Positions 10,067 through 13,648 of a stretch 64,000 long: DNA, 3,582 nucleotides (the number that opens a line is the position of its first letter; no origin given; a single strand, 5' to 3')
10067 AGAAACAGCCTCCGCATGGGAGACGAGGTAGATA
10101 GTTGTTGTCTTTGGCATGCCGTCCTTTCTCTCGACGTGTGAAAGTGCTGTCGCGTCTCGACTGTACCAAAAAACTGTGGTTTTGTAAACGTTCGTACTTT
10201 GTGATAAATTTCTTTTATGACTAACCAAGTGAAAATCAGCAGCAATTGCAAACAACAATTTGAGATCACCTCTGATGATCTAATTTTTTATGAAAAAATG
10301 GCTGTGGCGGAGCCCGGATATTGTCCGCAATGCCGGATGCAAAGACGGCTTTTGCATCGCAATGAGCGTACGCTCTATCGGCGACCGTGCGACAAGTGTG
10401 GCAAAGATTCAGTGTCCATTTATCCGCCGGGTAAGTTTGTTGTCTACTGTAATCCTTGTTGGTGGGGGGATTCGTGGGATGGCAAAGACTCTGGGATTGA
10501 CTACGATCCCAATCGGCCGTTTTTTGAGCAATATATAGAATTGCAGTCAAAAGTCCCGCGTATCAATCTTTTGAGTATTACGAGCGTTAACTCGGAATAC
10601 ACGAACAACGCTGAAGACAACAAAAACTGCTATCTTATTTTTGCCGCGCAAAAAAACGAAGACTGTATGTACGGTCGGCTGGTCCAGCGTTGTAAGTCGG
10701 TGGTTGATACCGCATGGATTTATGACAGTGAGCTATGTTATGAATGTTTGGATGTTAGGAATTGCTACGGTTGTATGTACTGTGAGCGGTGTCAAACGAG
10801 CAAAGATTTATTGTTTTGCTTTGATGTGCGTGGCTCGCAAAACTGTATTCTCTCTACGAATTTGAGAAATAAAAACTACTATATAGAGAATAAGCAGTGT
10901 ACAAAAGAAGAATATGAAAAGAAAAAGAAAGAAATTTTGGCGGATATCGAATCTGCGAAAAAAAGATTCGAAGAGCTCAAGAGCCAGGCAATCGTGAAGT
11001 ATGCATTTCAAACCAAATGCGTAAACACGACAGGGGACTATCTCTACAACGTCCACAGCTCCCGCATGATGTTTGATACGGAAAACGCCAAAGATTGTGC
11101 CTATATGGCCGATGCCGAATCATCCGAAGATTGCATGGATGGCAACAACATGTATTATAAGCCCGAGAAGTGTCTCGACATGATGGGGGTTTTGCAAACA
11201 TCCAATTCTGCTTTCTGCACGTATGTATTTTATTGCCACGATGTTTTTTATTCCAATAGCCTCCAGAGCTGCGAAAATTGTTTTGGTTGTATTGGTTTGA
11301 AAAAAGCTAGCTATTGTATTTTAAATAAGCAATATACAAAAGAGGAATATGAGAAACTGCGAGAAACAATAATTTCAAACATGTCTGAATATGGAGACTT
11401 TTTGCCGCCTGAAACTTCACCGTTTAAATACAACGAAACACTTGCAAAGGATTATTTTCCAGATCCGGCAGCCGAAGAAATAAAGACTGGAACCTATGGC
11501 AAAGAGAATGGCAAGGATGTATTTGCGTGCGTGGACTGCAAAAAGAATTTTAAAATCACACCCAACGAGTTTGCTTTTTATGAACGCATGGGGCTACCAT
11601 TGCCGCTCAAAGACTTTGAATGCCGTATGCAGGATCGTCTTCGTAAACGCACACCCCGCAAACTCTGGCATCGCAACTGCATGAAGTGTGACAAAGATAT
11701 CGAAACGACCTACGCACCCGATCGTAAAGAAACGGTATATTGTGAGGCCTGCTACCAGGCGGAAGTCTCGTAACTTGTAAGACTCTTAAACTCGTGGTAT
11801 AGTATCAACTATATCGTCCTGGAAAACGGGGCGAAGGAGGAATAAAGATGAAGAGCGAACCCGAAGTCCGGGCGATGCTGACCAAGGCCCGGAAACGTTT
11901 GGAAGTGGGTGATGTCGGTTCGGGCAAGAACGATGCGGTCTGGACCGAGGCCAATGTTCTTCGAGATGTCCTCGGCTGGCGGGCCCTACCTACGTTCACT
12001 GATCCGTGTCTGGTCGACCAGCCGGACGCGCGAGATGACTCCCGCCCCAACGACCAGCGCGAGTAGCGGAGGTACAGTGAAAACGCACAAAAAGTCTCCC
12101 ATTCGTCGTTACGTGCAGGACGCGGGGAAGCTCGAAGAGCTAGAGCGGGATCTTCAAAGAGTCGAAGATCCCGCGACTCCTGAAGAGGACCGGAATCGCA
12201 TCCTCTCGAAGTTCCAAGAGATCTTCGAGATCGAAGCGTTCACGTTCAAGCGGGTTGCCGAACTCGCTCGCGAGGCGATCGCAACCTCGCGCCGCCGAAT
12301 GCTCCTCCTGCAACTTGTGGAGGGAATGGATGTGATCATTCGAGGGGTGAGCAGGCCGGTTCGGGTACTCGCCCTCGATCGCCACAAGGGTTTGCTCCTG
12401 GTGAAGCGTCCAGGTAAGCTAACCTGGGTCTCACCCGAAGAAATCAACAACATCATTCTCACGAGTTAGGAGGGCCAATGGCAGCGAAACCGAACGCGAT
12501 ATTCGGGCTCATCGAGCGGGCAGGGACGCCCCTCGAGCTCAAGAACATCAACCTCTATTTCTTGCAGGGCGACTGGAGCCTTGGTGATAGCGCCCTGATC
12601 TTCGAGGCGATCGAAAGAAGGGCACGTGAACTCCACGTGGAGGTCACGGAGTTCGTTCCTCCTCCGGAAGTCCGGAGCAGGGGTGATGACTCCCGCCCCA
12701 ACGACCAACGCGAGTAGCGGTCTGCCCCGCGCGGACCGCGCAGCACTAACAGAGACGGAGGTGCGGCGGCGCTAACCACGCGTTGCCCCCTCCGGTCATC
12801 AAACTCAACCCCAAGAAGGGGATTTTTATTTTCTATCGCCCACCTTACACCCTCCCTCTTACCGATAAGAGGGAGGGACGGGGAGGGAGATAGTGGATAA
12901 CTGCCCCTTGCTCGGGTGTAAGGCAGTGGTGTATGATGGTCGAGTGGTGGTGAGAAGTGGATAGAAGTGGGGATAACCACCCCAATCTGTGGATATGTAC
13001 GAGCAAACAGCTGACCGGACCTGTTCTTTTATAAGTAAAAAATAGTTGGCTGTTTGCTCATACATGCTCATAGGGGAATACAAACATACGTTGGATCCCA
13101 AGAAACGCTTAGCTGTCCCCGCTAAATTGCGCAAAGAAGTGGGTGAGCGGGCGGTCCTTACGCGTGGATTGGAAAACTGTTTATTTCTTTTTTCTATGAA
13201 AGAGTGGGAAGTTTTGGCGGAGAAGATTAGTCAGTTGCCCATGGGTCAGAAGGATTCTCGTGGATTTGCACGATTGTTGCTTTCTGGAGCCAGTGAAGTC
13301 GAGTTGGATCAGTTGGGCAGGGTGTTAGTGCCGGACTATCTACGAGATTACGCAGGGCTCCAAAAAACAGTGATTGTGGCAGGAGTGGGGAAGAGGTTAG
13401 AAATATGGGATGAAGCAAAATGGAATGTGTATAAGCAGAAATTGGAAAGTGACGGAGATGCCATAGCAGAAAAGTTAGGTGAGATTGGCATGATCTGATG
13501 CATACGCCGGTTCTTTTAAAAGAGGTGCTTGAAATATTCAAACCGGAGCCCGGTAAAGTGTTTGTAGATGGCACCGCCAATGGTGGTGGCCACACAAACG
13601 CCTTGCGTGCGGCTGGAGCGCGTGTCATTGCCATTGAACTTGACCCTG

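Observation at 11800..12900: GC-rich island containing a 36-bp direct repeat that supplies the identical C-terminal decapeptide and stop codon to two unrelated small ORFs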

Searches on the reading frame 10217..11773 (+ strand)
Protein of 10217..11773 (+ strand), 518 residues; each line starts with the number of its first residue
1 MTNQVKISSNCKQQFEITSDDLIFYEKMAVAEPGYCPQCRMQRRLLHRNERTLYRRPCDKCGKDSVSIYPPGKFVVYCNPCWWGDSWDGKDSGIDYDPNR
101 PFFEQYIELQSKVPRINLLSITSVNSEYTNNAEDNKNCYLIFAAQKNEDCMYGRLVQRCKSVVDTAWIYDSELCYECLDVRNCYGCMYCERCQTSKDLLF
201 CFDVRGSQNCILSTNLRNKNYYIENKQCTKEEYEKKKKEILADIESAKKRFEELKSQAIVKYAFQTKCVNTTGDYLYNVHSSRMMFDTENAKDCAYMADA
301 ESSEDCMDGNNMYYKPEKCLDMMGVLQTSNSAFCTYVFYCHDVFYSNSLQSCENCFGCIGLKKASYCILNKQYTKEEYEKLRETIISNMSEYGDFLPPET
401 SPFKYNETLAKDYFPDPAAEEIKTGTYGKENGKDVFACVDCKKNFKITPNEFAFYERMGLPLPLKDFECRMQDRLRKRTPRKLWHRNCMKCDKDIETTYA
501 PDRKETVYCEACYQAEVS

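Call 11: search_protein_families(library=pfam, proteins=[window:10217-11773:+], max_evalue=1)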
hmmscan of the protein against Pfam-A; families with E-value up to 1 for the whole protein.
window:10217-11773:+ (518 aa): 7 families
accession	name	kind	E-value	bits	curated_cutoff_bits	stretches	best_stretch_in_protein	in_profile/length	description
PF23477.1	zf_Tbcl_2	-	7.1e-05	22.9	27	2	481-515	1-35/37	Probable treble clef zinc finger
PF00412.28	LIM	-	0.0031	18.2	22.9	1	479-515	17-56/58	LIM domain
PF01707.22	Peptidase_C9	-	0.032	14.3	25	1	224-298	13-86/202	Peptidase family C9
PF13451.12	zf_Tbcl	-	0.11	12.9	24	1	10-44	9-44/48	Probable treble clef domain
PF05615.18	THOC7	-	0.53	11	28.7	1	224-257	70-102/136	Tho complex subunit 7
PF06518.16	DUF1104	-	0.56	11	25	0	225-251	56-82/92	Protein of unknown function (DUF1104)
PF08826.15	DMPK_coil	-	0.68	10.5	22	0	230-256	34-60/61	DMPK coiled coil domain like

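Call 25: find_related_loci(query=window:10217-11773:+, collection=genome_contigs, flank=6000)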
Query window:10217-11773:+ (518 aa) in genome_contigs; peptide patterns used: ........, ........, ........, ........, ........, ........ (x = any residue, [..] = any of these).
599 stretches matched a pattern (row limit reached: there are more); 587 encode a relative of the query (tblastn E <= 1e-3); the best 80 are kept; 80 distinct loci.
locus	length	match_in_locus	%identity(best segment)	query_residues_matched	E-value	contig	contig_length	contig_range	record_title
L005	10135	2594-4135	80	10-518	0e+0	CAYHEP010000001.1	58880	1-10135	MAG TPA_asm: uncultured Candidatus Saccharibacteria bacterium isolate ERP119705_co10_27 genome assembly, contig: NODE_32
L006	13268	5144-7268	54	3-518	0e+0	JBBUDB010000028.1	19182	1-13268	MAG: Patescibacteria group bacterium isolate H51-bin005_1 H51_bin005_1_000000000028, whole genome shotgun sequence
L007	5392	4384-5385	73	1-516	1e-166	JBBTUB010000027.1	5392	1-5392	MAG: Patescibacteria group bacterium isolate H51-bin006_1 H51_bin006_1_000000000027, whole genome shotgun sequence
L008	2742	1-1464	51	1-518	2e-152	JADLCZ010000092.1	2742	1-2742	MAG: Candidatus Nomurabacteria bacterium isolate SJ250 c_000001774969, whole genome shotgun sequence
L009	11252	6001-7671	54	1-518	0e+0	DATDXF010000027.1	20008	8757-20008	MAG TPA_asm: Candidatus Paceibacterota bacterium isolate SMAG_U8131 k141_133102, whole genome shotgun sequence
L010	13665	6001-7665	51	6-517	4e-172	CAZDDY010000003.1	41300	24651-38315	MAG TPA_asm: uncultured Candidatus Saccharibacteria bacterium isolate binchicken_co128_376 genome assembly, contig: NODE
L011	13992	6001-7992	43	1-517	6e-130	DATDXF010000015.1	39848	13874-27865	MAG TPA_asm: Candidatus Paceibacterota bacterium isolate SMAG_U8131 k141_851196, whole genome shotgun sequence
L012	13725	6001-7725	40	1-518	2e-126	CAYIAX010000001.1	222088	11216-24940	MAG TPA_asm: uncultured Candidatus Saccharibacteria bacterium isolate ERP119705_co18_243 genome assembly, contig: NODE_2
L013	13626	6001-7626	39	1-517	6e-126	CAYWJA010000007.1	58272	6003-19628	MAG TPA_asm: uncultured Candidatus Peribacteria bacterium isolate SRP077602_co2_400 genome assembly, contig: NODE_807_le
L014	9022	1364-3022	40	3-517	3e-125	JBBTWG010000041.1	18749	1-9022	MAG: Patescibacteria group bacterium isolate H41-bin255_1 H41_bin255_1_000000000041, whole genome shotgun sequence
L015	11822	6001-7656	39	1-517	7e-125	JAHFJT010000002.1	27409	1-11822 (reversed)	MAG: Candidatus Peregrinibacteria bacterium isolate nzgw392 NODE_1587_length_27410_cov_3.141119, whole genome shotgun se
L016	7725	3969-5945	41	11-517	1e-124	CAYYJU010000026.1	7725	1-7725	MAG TPA_asm: uncultured Candidatus Saccharibacteria bacterium isolate SRP286056_co1_681 genome assembly, contig: NODE_12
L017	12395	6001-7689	42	6-517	2e-123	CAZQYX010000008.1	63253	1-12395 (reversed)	MAG TPA_asm: uncultured Candidatus Peribacteria bacterium isolate ERP113451_co3_227 genome assembly, contig: NODE_193_le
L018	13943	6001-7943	40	1-517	4e-123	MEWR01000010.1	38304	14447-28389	MAG: Candidatus Abawacabacteria bacterium RBG_16_42_10 RBG_16_scaffold_2010, whole genome shotgun sequence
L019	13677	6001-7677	41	1-517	4e-123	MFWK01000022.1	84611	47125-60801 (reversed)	MAG: Candidatus Nomurabacteria bacterium RIFOXYD2_FULL_35_12 rifoxyd2_full_scaffold_46, whole genome shotgun sequence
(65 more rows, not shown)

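Call 37: find_encoding_contigs(protein=window:10217-11773:+, flank=4000, max_places=10)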
Protein window:10217-11773:+ (518 aa): 5 contigs read that carry it; 1 place shown.
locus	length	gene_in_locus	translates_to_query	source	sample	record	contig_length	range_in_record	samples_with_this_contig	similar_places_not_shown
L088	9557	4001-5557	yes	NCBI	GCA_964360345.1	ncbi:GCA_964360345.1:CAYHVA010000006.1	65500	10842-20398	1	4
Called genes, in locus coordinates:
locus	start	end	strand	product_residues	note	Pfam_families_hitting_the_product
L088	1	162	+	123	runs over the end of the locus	PF16320:Ribosomal_L12_N, PF00542:Ribosomal_L12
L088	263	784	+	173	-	PF20803:PaaX_M, PF09827:CRISPR_Cas2 (weak)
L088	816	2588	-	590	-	-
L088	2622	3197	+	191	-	PF01022:HTH_5 (weak)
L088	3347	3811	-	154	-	-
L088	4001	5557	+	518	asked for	-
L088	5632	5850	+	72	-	-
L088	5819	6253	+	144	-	-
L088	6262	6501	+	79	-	-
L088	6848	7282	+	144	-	PF02381:MraZ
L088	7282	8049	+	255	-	PF01795:Methyltransf_5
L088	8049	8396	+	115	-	-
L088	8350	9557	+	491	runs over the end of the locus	PF03717:PBP_dimer (weak), PF00905:Transpeptidase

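Call 41: search_protein_families(library=ncbifam, proteins=[L005:4214-4414:+], max_evalue=1)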
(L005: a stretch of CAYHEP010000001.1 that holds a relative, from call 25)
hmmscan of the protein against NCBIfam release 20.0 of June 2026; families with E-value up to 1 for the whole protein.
L005:4214-4414:+ (66 aa): 0 families

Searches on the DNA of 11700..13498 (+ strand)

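Call 65: search_rna_families(source=window, start=11700, end=13100, threshold=evalue, max_evalue=1)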
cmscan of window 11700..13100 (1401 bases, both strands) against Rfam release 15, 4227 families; matches with E-value up to 1: 7.
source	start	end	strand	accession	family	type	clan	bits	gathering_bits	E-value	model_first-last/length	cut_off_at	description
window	12994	13066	+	RF00131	mir-30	Gene; miRNA;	-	28.3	50.2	0.001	1-77/77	no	mir-30 microRNA precursor family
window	12994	13066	-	RF00131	mir-30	Gene; miRNA;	-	27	50.2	0.0024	1-77/77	no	mir-30 microRNA precursor family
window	12828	12900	+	RF01015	mir-885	Gene; miRNA;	-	25.3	66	0.013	1-74/74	no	mir-885 microRNA precursor family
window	12832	12891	-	RF01549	TB8Cs2H1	Gene; snRNA; snoRNA; HACA-box;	-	22.6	40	0.087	1-65/65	no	Trypanosomatid snoRNA TB8Cs2H1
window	12832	12892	-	RF01015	mir-885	Gene; miRNA;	-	21.3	66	0.18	1-74/74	no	mir-885 microRNA precursor family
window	12827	12899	+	RF04240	mir-4716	Gene; miRNA;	-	20.9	76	0.26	1-84/84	no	mir-4716 microRNA precursor family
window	12928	12981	+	RF00612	SNORD75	Gene; snRNA; snoRNA; CD-box;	-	16.3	50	0.63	1-62/62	no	Small nucleolar RNA SNORD75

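Call 69: search_dna_similar(query=window:11776-12900:+, collection=phages, mode=distant, max_evalue=0.01)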
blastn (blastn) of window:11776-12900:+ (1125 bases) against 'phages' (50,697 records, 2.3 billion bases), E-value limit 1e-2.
No match.

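Call 70: search_dna_similar(query=window:11776-12900:+, collection=plasmids, mode=distant, max_evalue=0.01)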
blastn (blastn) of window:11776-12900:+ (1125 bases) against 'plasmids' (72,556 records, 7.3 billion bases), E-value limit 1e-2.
No match.

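Call 85: search_rna_families(source=L089, start=2600, end=3500, threshold=evalue, max_evalue=1, show_alignments=2)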
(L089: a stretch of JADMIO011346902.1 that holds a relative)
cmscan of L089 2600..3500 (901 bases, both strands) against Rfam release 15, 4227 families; matches with E-value up to 1: 1.
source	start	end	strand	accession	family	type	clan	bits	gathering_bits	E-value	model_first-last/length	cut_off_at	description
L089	3426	3499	+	RF00131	mir-30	Gene; miRNA;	-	22.4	50.2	0.031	1-77/77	no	mir-30 microRNA precursor family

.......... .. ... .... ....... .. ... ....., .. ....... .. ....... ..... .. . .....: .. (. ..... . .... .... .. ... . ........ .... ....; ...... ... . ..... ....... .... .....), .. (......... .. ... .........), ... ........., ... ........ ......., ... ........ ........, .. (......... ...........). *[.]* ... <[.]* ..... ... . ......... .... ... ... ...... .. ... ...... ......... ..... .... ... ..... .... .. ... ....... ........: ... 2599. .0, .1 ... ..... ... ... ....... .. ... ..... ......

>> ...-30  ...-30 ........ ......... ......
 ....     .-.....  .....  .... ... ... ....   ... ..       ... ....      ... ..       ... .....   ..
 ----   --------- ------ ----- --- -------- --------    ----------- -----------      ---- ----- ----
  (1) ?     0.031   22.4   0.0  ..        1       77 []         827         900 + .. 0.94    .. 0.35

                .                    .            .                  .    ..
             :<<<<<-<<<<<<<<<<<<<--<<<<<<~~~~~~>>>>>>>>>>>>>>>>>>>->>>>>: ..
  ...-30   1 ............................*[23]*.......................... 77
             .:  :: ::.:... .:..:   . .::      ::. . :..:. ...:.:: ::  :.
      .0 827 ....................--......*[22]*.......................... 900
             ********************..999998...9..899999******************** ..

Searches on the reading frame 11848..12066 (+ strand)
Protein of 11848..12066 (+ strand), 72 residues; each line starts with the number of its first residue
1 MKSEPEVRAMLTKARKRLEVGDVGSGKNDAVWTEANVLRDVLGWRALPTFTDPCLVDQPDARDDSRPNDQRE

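Call 11: search_protein_families(library=pfam, proteins=[window:11848-12066:+], max_evalue=1)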
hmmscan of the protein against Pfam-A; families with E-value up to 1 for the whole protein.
window:11848-12066:+ (72 aa): 0 families

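Call 12: search_protein_families(library=phrogs, proteins=[window:11848-12066:+], max_evalue=1)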
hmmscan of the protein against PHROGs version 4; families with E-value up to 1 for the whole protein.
window:11848-12066:+ (72 aa): 0 families

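Call 13: search_protein_families(library=padloc, proteins=[window:11848-12066:+], max_evalue=1)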
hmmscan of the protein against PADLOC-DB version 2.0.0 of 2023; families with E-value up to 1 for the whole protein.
window:11848-12066:+ (72 aa): 0 families

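Call 22: find_homologous_proteins(query=window:11848-12066:+, max_evalue=1)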
Query window:11848-12066:+ (72 aa): 1 proteins with E <= 1 among 1 candidates.
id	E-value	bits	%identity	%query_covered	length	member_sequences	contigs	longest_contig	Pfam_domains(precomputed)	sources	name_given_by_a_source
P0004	2.4e-41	156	100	100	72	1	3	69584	-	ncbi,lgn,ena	ncbi:MAG: hypothetical protein AAB420_02165 [Patescibacteria group bacterium]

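Call 41: search_protein_families(library=ncbifam, proteins=[window:11848-12066:+], max_evalue=1)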
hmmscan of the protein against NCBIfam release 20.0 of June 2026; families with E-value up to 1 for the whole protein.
window:11848-12066:+ (72 aa): 0 families
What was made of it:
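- Closest known: Orphan-module arrays of polymorphic toxin loci. Different: There is no similarity to toxin or immunity families (calls 11-13, 41).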

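Call 63: find_encoding_contigs(protein=window:11848-12066:+, flank=3000, max_places=10)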
Protein window:11848-12066:+ (72 aa): 6 contigs read that carry it; 3 places shown.
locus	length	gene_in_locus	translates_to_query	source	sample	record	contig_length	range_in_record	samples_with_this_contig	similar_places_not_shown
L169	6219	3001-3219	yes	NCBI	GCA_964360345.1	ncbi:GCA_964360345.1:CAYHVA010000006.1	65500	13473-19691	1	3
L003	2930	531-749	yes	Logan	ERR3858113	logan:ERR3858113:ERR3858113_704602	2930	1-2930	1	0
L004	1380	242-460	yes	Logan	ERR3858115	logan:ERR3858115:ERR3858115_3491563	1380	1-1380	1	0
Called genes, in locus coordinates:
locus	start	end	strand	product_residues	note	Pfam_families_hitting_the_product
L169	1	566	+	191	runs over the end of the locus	PF01022:HTH_5 (weak)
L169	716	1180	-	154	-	-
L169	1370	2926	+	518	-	-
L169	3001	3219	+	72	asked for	-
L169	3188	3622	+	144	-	-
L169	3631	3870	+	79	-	-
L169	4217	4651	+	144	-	PF02381:MraZ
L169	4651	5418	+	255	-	PF01795:Methyltransf_5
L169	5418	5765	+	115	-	-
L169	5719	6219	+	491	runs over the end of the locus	PF03717:PBP_dimer (weak), PF00905:Transpeptidase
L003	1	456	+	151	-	?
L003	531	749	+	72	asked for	-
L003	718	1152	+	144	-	-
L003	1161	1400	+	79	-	-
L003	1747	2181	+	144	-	PF02381:MraZ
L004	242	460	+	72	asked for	-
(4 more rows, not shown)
